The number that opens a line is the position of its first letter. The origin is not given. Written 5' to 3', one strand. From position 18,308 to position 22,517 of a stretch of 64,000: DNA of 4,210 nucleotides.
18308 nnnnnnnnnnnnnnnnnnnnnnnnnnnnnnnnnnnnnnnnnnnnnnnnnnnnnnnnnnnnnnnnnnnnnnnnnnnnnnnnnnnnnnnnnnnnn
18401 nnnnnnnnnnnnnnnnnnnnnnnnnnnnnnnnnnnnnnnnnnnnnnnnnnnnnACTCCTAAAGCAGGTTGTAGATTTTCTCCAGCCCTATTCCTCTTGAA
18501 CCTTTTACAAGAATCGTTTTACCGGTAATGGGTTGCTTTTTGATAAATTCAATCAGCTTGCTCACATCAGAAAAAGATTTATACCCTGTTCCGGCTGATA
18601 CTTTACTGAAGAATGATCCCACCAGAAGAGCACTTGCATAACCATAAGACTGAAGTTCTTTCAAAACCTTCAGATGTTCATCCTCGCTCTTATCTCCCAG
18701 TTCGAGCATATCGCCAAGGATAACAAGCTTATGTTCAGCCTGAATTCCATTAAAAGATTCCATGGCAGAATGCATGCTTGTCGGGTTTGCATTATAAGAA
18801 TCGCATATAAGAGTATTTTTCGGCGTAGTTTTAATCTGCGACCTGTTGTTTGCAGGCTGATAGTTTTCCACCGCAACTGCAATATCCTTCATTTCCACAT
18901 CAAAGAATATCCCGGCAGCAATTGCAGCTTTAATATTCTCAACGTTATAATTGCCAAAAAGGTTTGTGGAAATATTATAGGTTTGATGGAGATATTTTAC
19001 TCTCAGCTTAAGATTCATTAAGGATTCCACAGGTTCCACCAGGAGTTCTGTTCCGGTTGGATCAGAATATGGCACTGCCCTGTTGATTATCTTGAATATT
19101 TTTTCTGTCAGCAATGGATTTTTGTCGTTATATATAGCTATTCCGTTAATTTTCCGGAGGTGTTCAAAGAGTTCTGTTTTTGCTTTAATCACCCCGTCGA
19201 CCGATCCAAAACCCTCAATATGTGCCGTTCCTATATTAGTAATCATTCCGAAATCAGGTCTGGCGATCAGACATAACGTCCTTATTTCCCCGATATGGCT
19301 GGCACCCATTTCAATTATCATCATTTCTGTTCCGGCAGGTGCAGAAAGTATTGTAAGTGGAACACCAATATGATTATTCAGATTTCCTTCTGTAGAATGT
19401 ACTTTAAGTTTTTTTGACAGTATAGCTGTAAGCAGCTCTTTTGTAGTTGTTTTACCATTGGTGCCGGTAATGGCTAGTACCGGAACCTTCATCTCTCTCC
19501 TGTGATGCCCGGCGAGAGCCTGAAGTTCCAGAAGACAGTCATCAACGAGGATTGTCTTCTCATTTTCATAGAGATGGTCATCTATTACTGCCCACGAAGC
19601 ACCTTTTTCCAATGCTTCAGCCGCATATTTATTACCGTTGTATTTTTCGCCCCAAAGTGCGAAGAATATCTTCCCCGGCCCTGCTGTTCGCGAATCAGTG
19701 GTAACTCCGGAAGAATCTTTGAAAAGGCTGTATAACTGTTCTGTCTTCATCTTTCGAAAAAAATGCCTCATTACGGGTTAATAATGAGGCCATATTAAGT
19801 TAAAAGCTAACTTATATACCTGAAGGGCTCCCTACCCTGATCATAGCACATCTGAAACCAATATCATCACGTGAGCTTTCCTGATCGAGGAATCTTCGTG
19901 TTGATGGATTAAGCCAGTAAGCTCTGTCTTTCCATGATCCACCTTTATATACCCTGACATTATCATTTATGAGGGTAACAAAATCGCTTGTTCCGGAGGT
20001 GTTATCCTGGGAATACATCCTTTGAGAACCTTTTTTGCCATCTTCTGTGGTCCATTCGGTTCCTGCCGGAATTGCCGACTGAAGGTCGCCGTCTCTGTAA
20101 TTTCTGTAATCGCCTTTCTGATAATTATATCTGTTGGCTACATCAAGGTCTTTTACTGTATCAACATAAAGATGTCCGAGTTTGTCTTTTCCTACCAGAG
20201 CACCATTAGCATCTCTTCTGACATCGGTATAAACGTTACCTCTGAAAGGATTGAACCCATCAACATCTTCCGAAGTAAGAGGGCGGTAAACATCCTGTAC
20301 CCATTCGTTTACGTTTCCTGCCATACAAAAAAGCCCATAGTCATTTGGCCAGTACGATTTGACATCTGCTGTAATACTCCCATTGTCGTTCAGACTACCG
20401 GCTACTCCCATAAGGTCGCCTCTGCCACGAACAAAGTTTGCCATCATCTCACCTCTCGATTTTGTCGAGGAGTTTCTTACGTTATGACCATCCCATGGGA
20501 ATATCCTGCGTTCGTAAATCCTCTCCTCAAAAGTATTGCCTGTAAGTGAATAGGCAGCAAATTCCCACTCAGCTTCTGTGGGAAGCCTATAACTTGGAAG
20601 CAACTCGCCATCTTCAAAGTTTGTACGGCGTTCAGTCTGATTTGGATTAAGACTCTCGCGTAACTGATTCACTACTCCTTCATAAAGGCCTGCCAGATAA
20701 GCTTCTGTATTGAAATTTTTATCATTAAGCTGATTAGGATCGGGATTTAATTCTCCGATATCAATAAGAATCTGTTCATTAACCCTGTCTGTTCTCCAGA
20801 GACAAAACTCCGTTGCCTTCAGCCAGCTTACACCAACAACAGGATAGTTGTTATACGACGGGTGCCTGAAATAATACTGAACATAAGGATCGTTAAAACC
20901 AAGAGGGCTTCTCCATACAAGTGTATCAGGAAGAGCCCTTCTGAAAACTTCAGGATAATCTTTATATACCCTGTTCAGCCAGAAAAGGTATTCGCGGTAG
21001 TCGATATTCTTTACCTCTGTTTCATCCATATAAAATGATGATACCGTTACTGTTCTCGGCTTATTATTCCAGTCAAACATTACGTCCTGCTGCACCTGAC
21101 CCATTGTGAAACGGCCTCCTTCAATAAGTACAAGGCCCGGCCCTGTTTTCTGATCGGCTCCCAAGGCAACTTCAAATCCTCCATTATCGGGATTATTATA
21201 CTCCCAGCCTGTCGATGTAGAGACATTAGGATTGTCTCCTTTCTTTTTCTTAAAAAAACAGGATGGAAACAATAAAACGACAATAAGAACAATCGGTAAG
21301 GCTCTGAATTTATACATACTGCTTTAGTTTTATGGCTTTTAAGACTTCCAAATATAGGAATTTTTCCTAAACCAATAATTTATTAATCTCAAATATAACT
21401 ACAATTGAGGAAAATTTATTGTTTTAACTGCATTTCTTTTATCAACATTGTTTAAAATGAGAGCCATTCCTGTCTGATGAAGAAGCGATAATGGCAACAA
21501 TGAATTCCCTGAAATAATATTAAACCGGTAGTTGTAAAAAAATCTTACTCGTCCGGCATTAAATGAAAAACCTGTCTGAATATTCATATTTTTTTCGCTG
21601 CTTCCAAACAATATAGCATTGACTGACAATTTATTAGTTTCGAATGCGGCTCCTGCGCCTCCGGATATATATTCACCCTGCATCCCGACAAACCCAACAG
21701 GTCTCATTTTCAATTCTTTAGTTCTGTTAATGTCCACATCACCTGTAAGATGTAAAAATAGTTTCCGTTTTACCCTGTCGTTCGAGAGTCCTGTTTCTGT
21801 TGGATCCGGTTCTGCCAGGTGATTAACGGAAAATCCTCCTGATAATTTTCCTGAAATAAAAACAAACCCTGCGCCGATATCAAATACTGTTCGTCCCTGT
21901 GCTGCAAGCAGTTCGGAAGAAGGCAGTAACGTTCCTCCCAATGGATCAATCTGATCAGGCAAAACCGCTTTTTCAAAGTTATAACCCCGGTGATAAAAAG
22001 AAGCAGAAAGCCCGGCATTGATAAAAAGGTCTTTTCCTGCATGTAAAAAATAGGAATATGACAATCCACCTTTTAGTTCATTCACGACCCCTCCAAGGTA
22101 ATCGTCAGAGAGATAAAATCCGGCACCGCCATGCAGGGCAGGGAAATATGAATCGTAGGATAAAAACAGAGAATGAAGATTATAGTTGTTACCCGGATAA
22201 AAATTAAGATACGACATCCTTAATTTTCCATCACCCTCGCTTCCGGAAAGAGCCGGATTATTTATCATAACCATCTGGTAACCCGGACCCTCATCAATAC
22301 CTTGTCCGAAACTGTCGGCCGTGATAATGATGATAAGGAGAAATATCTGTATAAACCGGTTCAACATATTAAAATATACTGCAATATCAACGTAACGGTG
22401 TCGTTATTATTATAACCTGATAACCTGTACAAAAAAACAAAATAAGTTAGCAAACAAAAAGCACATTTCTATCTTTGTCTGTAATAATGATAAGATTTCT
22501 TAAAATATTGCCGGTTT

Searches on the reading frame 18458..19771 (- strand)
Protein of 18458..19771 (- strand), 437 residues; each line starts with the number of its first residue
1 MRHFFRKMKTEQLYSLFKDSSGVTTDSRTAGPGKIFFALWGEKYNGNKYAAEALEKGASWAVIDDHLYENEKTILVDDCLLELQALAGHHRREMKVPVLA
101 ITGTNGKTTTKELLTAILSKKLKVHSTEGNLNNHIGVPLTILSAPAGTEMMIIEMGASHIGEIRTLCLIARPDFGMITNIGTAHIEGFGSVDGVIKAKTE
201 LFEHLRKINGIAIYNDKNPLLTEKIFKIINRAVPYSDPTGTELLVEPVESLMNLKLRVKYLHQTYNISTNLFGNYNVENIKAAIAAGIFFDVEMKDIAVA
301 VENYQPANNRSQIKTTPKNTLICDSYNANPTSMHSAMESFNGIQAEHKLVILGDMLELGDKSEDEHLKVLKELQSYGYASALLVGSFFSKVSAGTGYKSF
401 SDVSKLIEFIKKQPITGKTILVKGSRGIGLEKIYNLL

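Call 54: search_protein_families(library=ncbifam, proteins=[window:18458-19771:-], max_evalue=1e-10)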
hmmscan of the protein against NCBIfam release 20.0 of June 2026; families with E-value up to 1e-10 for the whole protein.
window:18458-19771:- (437 aa): 21 families
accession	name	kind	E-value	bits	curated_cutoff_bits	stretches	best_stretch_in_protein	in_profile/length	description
TIGR01143.1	murF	subfamily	4e-113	378.5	288.6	1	25-437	1-418/418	UDP-N-acetylmuramoyl-tripeptide--D-alanyl-D-alanine ligase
NF008896.0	PRK11929.1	equivalog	1.3e-105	354.2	1023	1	16-435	523-954/965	bifunctional UDP-N-acetylmuramoyl-L-alanyl-D-glutamate--2,6-diaminopimelate ligase MurE/UDP-N-acetylmuramoyl-tripeptide--D-alanyl-D-alanine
NF008041.0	PRK10773.1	equivalog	5.8e-72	242.8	551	1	22-434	26-444/453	UDP-N-acetylmuramoyl-tripeptide--D-alanyl-D-alanine ligase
NF008897.0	PRK11930.1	equivalog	2.7e-67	227.5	804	1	22-436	26-452/822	bifunctional UDP-N-acetylmuramoyl-tripeptide:D-alanyl-D-alanine ligase/alanine racemase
NF010693.0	PRK14093.1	equivalog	3.5e-62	210.6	544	1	8-433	16-460/479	UDP-N-acetylmuramoylalanyl-D-glutamyl-2,6-diaminopimelate--D-alanyl-D-alanine ligase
NF001126.0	PRK00139.1-4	equivalog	1.3e-33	116.3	373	1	18-353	21-375/486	UDP-N-acetylmuramoyl-L-alanyl-D-glutamate--2,6-diaminopimelate ligase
TIGR01085.1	murE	subfamily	9.2e-32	110.5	257.3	1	20-353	4-365/472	UDP-N-acetylmuramyl-tripeptide synthetase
NF001124.0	PRK00139.1-2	equivalog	1.2e-29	103.4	476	1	21-121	29-134/500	UDP-N-acetylmuramoyl-L-alanyl-D-glutamate--2,6-diaminopimelate ligase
NF053645.1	pMurC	equivalog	1.5e-20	73.4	560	1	94-223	100-229/492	pseudomurein biosynthesis peptide ligase pMurC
NF001123.0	PRK00139.1-1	equivalog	2.2e-20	72.8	586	1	22-341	22-371/493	UDP-N-acetylmuramoyl-L-alanyl-D-glutamate--2,6-diaminopimelate ligase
TIGR01087.1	murD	equivalog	3.7e-20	72.4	211.95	1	92-383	102-379/441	UDP-N-acetylmuramoyl-L-alanine--D-glutamate ligase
TIGR01082.1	murC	equivalog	1.3e-19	70.6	335.1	1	97-345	101-342/449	UDP-N-acetylmuramate--L-alanine ligase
NF033197.0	F430_CfbE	equivalog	1.6e-18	66.9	250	1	89-354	92-351/430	coenzyme F430 synthase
NF010628.0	PRK14022.1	equivalog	3.4e-18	65.6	536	0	5-123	17-138/483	UDP-N-acetylmuramoyl-L-alanyl-D-glutamate--L-lysine ligase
NF001130.0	PRK00139.2-4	equivalog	1.2e-13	50.6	715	0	19-123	30-136/516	UDP-N-acetylmuramoyl-L-alanyl-D-glutamate--2,6-diaminopimelate ligase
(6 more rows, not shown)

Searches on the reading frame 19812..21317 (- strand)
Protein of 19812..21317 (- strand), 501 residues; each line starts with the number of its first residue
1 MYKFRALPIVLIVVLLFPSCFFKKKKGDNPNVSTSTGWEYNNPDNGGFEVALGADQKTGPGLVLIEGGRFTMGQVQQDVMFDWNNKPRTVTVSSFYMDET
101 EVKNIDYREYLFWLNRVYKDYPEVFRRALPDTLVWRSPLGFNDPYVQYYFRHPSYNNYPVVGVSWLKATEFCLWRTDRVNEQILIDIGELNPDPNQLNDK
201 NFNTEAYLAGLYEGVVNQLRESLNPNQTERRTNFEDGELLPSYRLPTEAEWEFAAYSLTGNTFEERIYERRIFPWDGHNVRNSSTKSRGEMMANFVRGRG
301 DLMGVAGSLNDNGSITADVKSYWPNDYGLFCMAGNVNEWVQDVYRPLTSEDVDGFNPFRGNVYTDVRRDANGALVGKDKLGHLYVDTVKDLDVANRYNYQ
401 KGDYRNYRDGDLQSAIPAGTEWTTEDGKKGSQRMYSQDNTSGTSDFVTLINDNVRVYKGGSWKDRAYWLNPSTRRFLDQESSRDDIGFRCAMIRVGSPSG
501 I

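Call 54: search_protein_families(library=ncbifam, proteins=[window:19812-21317:-], max_evalue=1e-10)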
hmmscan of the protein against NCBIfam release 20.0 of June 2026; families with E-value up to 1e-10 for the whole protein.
window:19812-21317:- (501 aa): 4 families
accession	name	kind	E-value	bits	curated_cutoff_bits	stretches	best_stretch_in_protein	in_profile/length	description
TIGR03524.1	GldJ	equivalog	3.8e-137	458.3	458.2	1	9-498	11-550/559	gliding motility lipoprotein GldJ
TIGR03530.1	GldJ_short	equivalog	1.1e-114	383.4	382.9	3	25-187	26-189/396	gliding motility lipoprotein GldJ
TIGR03525.2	GldK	equivalog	3.8e-68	230.7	350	3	236-358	252-352/408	T9SS ring complex lipoprotein PorK/GldK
NF041186.1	SenA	equivalog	4.2e-12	46.1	420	0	59-179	167-292/382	selenoneine synthase SenA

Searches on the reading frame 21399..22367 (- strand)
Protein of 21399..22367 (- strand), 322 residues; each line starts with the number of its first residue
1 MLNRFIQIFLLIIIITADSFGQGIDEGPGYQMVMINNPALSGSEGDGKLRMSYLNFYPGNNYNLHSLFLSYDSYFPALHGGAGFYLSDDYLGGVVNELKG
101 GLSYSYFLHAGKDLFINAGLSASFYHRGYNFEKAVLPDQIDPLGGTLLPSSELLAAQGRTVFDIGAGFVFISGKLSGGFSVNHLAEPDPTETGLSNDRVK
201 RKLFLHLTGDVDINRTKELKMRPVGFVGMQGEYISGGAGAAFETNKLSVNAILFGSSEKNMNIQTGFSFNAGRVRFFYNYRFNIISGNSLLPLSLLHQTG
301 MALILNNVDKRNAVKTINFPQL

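Call 81: search_protein_families(library=pfam, proteins=[window:21399-22367:-], max_evalue=0.00001)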
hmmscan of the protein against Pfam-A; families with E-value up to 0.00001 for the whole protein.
window:21399-22367:- (322 aa): 1 family
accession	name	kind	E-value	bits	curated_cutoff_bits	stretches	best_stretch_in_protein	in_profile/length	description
PF11751.14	PorP_SprF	-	6.1e-23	82.2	22.3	1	33-284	16-256/273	Type IX secretion system membrane protein PorP/SprF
